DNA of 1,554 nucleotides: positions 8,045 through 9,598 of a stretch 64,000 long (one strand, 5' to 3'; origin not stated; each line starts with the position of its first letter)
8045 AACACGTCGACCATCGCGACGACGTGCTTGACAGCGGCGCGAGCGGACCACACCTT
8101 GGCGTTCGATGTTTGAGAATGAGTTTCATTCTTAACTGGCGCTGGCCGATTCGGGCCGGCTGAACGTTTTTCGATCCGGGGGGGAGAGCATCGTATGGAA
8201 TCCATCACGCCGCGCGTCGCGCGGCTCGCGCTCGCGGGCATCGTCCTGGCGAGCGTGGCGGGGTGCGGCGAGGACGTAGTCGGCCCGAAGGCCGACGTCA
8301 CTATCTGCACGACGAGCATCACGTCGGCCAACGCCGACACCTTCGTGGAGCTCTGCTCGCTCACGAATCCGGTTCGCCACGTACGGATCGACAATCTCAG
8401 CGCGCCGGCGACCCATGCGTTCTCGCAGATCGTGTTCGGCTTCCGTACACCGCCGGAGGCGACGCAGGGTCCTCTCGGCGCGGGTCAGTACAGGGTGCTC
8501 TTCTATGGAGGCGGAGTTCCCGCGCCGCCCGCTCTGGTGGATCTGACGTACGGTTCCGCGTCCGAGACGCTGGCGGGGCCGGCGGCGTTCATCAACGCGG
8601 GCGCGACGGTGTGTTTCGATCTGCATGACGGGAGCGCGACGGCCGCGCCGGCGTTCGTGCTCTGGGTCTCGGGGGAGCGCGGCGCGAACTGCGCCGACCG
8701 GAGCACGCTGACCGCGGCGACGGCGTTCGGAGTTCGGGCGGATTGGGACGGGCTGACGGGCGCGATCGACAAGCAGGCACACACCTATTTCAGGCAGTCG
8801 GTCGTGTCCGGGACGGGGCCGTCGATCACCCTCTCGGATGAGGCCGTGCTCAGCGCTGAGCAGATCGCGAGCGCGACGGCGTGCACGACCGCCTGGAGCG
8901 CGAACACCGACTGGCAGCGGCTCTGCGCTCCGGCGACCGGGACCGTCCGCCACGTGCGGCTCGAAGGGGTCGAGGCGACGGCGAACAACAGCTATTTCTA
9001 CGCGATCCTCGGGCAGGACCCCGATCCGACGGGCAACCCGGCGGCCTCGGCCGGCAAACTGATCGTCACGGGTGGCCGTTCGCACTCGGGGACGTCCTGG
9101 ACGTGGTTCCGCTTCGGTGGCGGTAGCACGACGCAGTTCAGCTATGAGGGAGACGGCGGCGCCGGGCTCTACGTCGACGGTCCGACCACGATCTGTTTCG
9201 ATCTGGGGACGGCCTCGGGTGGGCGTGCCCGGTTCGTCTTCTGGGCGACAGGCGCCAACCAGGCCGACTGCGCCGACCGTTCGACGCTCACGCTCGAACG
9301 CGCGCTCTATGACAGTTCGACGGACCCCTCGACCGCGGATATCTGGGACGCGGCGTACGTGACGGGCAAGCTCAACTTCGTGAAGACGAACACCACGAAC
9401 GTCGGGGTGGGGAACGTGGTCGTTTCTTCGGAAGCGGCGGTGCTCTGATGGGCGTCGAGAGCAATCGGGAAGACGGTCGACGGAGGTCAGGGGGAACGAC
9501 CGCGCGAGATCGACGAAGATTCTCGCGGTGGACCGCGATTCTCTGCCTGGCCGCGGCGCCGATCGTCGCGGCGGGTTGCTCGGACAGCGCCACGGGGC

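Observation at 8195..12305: Translationally coupled operon: tandem-duplicated lipoprotein, HmuY-like lipoprotein and CarbopepD-type TonB-dependent receptor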

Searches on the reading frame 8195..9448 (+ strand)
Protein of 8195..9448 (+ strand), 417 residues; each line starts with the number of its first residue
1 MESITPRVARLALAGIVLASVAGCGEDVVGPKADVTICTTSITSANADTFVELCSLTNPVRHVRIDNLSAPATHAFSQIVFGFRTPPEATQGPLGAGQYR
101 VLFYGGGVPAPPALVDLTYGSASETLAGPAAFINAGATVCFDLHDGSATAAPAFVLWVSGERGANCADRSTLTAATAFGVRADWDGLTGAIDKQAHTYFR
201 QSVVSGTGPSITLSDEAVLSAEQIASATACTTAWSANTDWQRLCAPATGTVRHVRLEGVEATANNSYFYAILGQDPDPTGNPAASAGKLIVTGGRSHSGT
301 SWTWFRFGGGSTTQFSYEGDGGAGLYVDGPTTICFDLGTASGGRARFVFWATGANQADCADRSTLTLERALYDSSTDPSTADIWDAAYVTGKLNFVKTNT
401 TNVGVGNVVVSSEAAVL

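Call 3: search_protein_families(library=pfam, proteins=[window:8195-9448:+], max_evalue=1)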
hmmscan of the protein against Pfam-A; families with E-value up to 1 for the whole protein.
window:8195-9448:+ (417 aa): 0 families

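Call 8: find_homologous_proteins(query=window:8195-9448:+)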
Query window:8195-9448:+ (417 aa): 75 proteins with E <= 0.001 among 8000 candidates.
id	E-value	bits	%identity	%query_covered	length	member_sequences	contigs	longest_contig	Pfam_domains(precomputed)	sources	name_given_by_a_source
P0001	1.9e-274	928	100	100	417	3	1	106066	-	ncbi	-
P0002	9.9e-200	682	75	100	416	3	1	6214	-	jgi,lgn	-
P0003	8.0e-172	590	67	98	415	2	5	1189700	-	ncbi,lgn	-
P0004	2.1e-170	585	66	99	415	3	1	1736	-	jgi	-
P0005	3.3e-170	585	67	97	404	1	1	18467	-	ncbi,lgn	-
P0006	8.6e-169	580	65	100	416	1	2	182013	-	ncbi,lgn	-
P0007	2.5e-165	569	63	100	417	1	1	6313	-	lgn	-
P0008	1.0e-164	567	64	94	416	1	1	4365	-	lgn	-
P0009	1.2e-163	563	62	100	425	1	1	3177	-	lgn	-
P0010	5.7e-163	561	62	100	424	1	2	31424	-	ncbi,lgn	-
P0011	1.2e-162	560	62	99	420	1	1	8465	-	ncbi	-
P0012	1.2e-162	560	65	92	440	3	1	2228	-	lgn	-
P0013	1.7e-162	559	62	98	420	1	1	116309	-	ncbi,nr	ncbi:MAG: hypothetical protein IBJ03_15225 [Gemmatimonadaceae bacterium]|nr:hypothetical protein [Ge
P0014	3.1e-161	555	62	98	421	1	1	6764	-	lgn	-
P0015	1.1e-160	553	62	96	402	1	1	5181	-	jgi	jgi:hypothetical protein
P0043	6.4e-125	435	53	92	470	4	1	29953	-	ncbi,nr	ncbi:MAG: hypothetical protein KF764_30790 [Labilithrix sp.]|nr:hypothetical protein [Labilithrix sp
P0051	6.9e-111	389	51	94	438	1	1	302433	-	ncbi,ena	-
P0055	5.7e-106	373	39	91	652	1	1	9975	-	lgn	-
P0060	9.8e-85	303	45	90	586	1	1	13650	PF14064.12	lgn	-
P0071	4.2e-57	212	35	84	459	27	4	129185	-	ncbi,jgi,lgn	jgi:hypothetical protein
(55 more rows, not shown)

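Call 13: find_encoding_contigs(protein=P0043, flank=8000, max_places=3)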
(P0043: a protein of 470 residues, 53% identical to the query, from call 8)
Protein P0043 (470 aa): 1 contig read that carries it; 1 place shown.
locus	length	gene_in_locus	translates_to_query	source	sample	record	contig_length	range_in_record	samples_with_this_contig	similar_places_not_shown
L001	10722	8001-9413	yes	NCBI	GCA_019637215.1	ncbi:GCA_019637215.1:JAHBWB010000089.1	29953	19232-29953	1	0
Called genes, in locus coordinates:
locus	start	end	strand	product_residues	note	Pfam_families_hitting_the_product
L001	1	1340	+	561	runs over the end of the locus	PF13372:Alginate_exp (faint)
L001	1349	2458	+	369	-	-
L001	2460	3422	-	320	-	PF00892:EamA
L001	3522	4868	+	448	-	PF00282:Pyridoxal_deC, PF00266:Aminotran_5 (faint)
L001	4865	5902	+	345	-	PF04909:Amidohydro_2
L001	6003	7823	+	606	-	PF00069:Pkinase, PF07714:PK_Tyr_Ser-Thr, PF03781:FGE-sulfatase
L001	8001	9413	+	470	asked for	-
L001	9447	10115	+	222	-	-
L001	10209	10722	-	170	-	?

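Call 14: find_encoding_contigs(protein=P0071, flank=8000, max_places=3)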
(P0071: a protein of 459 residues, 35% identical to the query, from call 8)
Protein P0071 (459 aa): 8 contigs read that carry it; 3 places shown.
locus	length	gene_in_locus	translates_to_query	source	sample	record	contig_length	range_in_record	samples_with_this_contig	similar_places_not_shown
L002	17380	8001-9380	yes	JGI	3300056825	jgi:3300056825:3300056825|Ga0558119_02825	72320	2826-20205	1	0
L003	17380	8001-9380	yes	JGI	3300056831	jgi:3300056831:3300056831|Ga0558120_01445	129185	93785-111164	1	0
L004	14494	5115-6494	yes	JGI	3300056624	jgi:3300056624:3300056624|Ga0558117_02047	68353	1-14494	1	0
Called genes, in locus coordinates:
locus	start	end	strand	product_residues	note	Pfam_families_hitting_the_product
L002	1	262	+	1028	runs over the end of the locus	?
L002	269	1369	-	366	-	PF00355:Rieske, PF19298:KshA_C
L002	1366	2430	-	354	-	PF02353:CMAS, PF13489:Methyltransf_23 (weak), PF01209:Ubie_methyltran (weak), PF13847:Methyltransf_31, PF08241:Methyltransf_11, PF08242:Methyltransf_12, PF13649:Methyltransf_25, PF08498:Sterol_MT_C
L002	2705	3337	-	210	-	PF00440:TetR_N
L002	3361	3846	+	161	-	-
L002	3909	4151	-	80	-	-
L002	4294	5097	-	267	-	PF00089:Trypsin, PF13365:Trypsin_2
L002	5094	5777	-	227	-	-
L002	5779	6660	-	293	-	-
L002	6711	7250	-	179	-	PF01227:GTP_cyclohydroI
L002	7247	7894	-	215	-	PF10520:Lipid_desat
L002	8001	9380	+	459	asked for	-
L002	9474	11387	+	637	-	PF07715:Plug, PF00593:TonB_dep_Rec_b-barrel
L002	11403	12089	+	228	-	PF14064:HmuY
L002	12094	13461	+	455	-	PF13964:Beta-prop_Calicin (faint), PF24681:Kelch_KLHDC2_KLHL20_DRC7, PF24996:NANM (faint), PF01344:Kelch_1 (faint), PF13415:Beta-prop_FBX42, PF24981:Beta-prop_ATRN-LZTR1, PF25210:Kelch_FKB95 (weak), PF24681:Kelch_KLHDC2_KLHL20_DRC7, +1 more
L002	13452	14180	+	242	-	PF13415:Beta-prop_FBX42 (faint), PF24681:Kelch_KLHDC2_KLHL20_DRC7 (weak), PF25210:Kelch_FKB95 (faint), PF01344:Kelch_1 (faint), PF07646:Kelch_2 (weak)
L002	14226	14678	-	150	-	-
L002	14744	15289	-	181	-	-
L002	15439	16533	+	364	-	-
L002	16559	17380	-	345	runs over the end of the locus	-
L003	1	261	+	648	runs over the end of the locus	PF11617:Cu-binding_MopE, PF12733:Cadherin-like, PF14312:FG-GAP_2 (weak)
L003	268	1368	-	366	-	PF00355:Rieske, PF19298:KshA_C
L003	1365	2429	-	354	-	PF02353:CMAS, PF13489:Methyltransf_23 (weak), PF01209:Ubie_methyltran (faint), PF13847:Methyltransf_31, PF08241:Methyltransf_11, PF08242:Methyltransf_12, PF13649:Methyltransf_25, PF08498:Sterol_MT_C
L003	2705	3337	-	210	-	PF00440:TetR_N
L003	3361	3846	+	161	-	-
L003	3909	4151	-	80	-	-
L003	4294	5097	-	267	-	PF00089:Trypsin, PF13365:Trypsin_2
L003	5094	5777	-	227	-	-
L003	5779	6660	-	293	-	-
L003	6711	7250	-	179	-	PF01227:GTP_cyclohydroI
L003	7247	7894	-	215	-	PF10520:Lipid_desat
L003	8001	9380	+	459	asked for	-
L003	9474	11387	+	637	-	PF07715:Plug, PF00593:TonB_dep_Rec_b-barrel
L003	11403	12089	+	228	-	PF14064:HmuY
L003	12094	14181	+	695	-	PF01344:Kelch_1 (faint), PF13964:Beta-prop_Calicin (faint), PF24681:Kelch_KLHDC2_KLHL20_DRC7, PF24996:NANM (faint), PF13415:Beta-prop_FBX42, PF24981:Beta-prop_ATRN-LZTR1, PF24681:Kelch_KLHDC2_KLHL20_DRC7 (weak), PF07646:Kelch_2 (weak), +2 more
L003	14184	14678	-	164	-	-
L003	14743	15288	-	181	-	-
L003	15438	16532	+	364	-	-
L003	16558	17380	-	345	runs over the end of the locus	-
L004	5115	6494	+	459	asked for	-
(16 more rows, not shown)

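Call 15: find_encoding_contigs(protein=P0060, flank=8000, max_places=2)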
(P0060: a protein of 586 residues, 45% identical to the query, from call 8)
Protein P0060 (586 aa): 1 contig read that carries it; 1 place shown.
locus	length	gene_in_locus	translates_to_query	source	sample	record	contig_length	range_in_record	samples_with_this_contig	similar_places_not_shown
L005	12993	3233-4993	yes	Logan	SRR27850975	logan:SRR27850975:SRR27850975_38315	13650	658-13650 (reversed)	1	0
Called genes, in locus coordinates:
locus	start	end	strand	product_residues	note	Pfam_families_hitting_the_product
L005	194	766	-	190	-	PF01661:Macro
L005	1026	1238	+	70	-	-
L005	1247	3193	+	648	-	PF07715:Plug, PF00593:TonB_dep_Rec_b-barrel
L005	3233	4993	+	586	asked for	PF14064:HmuY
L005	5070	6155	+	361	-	PF05171:HemS, PF06228:ChuX_HutX, PF05171:HemS, PF06228:ChuX_HutX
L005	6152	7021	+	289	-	PF01497:Peripla_BP_2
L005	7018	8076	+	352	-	PF01032:FecCD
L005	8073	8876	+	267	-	PF00005:ABC_tran, PF13304:AAA_21 (faint)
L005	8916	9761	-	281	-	PF01553:Acyltransferase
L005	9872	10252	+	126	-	-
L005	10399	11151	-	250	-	PF17746:SfsA_N, PF03749:SfsA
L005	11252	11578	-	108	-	PF09905:VF530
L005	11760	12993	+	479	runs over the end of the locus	PF00206:Lyase_1, PF14698:ASL_C2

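Call 18: search_protein_families(library=ncbifam, proteins=[window:8195-9448:+], max_evalue=1)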
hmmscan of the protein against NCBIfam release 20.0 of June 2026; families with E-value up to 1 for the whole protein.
window:8195-9448:+ (417 aa): 0 families

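Call 19: search_solved_structures(query=A1, max_evalue=10)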
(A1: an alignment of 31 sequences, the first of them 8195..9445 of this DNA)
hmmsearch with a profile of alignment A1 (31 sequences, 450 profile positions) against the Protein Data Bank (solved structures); distinct sequences matched with E-value up to 10: 2.
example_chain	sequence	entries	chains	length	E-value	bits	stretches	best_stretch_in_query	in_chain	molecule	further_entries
3cx5_F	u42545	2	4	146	8.4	8.4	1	14-72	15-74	Cytochrome b-c1 complex subunit 6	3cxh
6giq_F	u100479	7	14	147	8.5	8.4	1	14-72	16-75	QCR6 isoform 1 | Cytochrome b-c1 complex subunit 6 | CYTOCHROME B-C1 COMPLEX SUBUNIT 6; SYNONYM: COMPLEX III SUBUNIT 6,COMPLEX III SUBUNIT VI,C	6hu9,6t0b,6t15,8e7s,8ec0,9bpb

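Call 21: predict_structure(alignment_id=A1)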
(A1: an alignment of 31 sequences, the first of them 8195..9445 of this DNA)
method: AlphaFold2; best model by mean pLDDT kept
length: 417 residues; sequences in the alignment: 31
mean_pLDDT: 90.7   pTM: 0.85
mean pLDDT of the five models: 90.7, 90.4, 89.8, 89.6, 89.3
residues with pLDDT >= 90: 340; 70-90: 44; 50-70: 5; < 50: 28
segments of 3 or more residues with pLDDT < 50: 1-28
pLDDT, mean of each block of 10 residues (from residue 1): 43 44 47 92 93 97 97 95 94 92 93 95 91 96 96 98 97 97 91 94 89 98 96 81 93 97 96 95 95 96 95 91 93 96 93 96 95 94 93 95 95 93
secondary structure, 60 per line:
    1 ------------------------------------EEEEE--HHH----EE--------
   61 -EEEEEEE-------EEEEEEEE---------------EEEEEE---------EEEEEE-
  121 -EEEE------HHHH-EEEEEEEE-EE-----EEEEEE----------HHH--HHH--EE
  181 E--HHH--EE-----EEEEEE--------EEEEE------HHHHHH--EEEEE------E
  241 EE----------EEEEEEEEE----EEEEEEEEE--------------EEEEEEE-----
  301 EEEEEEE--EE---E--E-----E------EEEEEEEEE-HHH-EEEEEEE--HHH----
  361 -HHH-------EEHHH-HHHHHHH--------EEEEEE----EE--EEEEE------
elements in order: E37-41 E62-68 E76-83 E99-104 E114-119 E122-125 H132-135 E137-144 E153-158 E179-181 E196-201 E210-214 H221-226 E229-233 E240-242 E253-261 E266-274 E289-295 E301-307 E331-339 E345-351 H378-384 E393-398 E407-411

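Call 23: search_protein_representatives(alignment_id=A1)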
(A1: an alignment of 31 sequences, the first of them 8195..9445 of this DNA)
Query: 31 sequences, 450 profile positions. Proteins with E-value up to 0.001 (for the whole library): 100; up to 1e-10: 93; up to 1e-30: 69. The best 100 are listed.
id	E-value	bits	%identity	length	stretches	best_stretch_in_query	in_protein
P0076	9.1e-214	726.9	-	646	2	64-449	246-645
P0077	1.2e-194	663.9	-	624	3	59-254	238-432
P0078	1.3e-188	644.0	-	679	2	70-449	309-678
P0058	8.8e-162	555.6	-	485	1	4-450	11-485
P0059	6.9e-160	549.3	-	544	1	5-449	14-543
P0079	6.1e-153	526.4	-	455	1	9-449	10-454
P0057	1.3e-151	522.0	-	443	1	13-449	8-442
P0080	1.1e-149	515.7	-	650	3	77-311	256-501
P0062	9.1e-147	506.1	-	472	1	2-446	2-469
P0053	1.9e-141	488.6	-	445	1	11-449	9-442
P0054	9.3e-139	479.7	-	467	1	3-450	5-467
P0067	8.7e-136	469.9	-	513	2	3-295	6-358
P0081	2.1e-135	468.6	-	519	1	13-449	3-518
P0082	2.6e-123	428.7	-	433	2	11-269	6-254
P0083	1.3e-117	410.0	-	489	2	5-267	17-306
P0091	2.4e-95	336.6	-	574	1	69-447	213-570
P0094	9.3e-86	305.0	-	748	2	180-446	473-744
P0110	1.7e-57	211.8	-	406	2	72-247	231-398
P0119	1.3e-48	182.5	-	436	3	79-246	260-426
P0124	1.4e-39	152.7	-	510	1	260-447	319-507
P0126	7.2e-38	147.1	-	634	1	259-447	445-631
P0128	1.8e-35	139.2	-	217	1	58-249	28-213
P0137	2.1e-23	99.5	-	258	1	238-449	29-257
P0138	1.2e-21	93.6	-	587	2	10-252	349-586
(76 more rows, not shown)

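Call 25: search_protein_families(library=pfam, proteins=[P0094, P0126, P0124, P0138, P0091, P0076, P0110, P0119, P0128, P0137], max_evalue=0.01)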
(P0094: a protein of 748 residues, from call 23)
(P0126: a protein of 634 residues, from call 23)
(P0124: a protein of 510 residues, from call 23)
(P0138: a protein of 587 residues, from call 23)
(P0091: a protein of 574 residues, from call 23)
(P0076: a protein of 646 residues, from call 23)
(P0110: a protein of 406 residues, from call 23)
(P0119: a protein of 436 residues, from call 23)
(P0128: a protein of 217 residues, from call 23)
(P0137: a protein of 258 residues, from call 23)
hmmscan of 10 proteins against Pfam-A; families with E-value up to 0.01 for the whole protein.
P0094 (748 aa): 0 families

P0126 (634 aa): 0 families

P0124 (510 aa): 0 families

P0138 (587 aa): 0 families

P0091 (574 aa): 1 family
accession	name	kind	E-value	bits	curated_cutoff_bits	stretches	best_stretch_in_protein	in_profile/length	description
PF14064.11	HmuY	-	5.8e-23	82.2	27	1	61-199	2-157/157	HmuY protein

P0076 (646 aa): 0 families

P0110 (406 aa): 0 families

P0119 (436 aa): 0 families

P0128 (217 aa): 0 families

P0137 (258 aa): 0 families

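Call 37: fold_search(model_id=the predicted structure, library=pdb)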
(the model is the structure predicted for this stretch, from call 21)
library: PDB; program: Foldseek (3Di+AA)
matches with E <= 10: 761; with E <= 0.001: 12
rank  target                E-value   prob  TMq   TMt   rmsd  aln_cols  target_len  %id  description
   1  4han_A                1.8e-06  1.00  0.27  0.37  15.3       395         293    7  Crystal structure of Galectin 8 with NDP52 peptide (released 2013-03-20)
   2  5xau_D                3.6e-05  0.97  0.22  0.17  20.6       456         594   12  Crystal structure of integrin binding fragment of laminin-511 (released 2017-09-20)
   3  2wsu_D                4.0e-05  1.00  0.22  0.29  20.7       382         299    9  Galectin domain of porcine adenovirus type 4 NADC-1 isolate fibre (released 2010-08-11)
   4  3vkl_A                4.7e-05  1.00  0.24  0.32  16.3       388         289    8  Protease-resistant mutant form of human Galectin-8 in complex with two lactose molecules (released 2012-09-12)
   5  6cw1_B                8.8e-05  0.72  0.16  0.17  20.3       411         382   10  Crystal structure of Neurexin-1 alpha ectodomain fragment, L2-L3 (released 2018-09-19)
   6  2jd4_A                9.2e-05  0.98  0.23  0.26  19.3       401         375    8  Mouse laminin alpha1 chain, domains LG4-5 (released 2007-02-27)
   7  8yzq_B                1.3e-04  0.99  0.22  0.31  16.5       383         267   10  Toxascaris leonina galectin (Tl-gal) W77F/W212F oligomer (released 2025-04-09)
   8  2wsu_A                2.1e-04  0.98  0.21  0.27  21.0       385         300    9  Galectin domain of porcine adenovirus type 4 NADC-1 isolate fibre (released 2010-08-11)
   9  6cw1_A                2.5e-04  0.87  0.21  0.22  18.2       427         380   10  Crystal structure of Neurexin-1 alpha ectodomain fragment, L2-L3 (released 2018-09-19)
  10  2wsu_B                3.6e-04  0.97  0.21  0.26  20.7       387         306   10  Galectin domain of porcine adenovirus type 4 NADC-1 isolate fibre (released 2010-08-11)
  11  3zxj_A                6.0e-04  0.85  0.23  0.19  16.6       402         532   11  Engineering the active site of a GH43 glycoside hydrolase generates a biotechnologically significant enzyme that displ (released 2012-04-18)
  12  6eks                  7.1e-04  0.54  0.17  0.10  26.6       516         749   10  Vibrio cholerae neuraminidase complexed with oseltamivir carboxylate (released 2017-11-29)
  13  8ser_A                1.1e-03  0.47  0.19  0.03  23.3       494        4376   10  Cryo-EM Structure of RyR1 + Adenosine (released 2023-05-24)
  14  7tzc_A                1.3e-03  0.57  0.21  0.03  22.2       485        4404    9  A drug and ATP binding site in type 1 ryanodine receptor (released 2022-05-18)
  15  4jqt_A                2.3e-03  0.69  0.23  0.22  17.3       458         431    8  Crystal structure of a putative glycosyl hydrolase (BT3469) from Bacteroides thetaiotaomicron VPI-5482 at 2.49 A resol (released 2013-04-17)
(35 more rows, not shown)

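Call 38: find_encoding_contigs(protein=P0001, flank=10000, max_places=1)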
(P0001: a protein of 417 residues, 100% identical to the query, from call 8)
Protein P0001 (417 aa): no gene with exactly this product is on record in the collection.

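Call 39: find_encoding_contigs(protein=P0051, flank=8000, max_places=1)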
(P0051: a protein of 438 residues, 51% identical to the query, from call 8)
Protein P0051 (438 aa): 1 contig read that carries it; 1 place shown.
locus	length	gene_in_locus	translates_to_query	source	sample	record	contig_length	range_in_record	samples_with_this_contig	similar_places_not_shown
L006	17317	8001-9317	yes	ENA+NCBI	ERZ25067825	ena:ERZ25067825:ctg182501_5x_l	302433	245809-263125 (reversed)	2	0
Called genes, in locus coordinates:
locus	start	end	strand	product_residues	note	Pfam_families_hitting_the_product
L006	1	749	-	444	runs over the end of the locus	PF00072:Response_reg, PF00004:AAA (faint), PF00158:Sigma54_activat, PF14532:Sigma54_activ_2, PF07728:AAA_5 (weak), PF25601:AAA_lid_14, PF02954:HTH_8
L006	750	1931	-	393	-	PF00512:HisKA, PF02518:HATPase_c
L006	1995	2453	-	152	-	PF00404:Dockerin_1 (faint), PF13405:EF-hand_6 (faint), PF13499:EF-hand_7 (weak), PF00036:EF-hand_1 (weak), PF13202:EF-hand_5 (weak)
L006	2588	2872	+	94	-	PF06108:DUF952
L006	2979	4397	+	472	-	PF12779:WXXGXW (weak), PF01833:TIG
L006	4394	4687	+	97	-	-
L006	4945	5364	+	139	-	-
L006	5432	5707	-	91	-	-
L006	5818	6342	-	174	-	-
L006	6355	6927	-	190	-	-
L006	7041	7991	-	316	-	PF01066:CDP-OH_P_transf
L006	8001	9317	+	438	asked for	-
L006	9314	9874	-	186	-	PF00999:Na_H_Exchanger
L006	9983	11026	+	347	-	-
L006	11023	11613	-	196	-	-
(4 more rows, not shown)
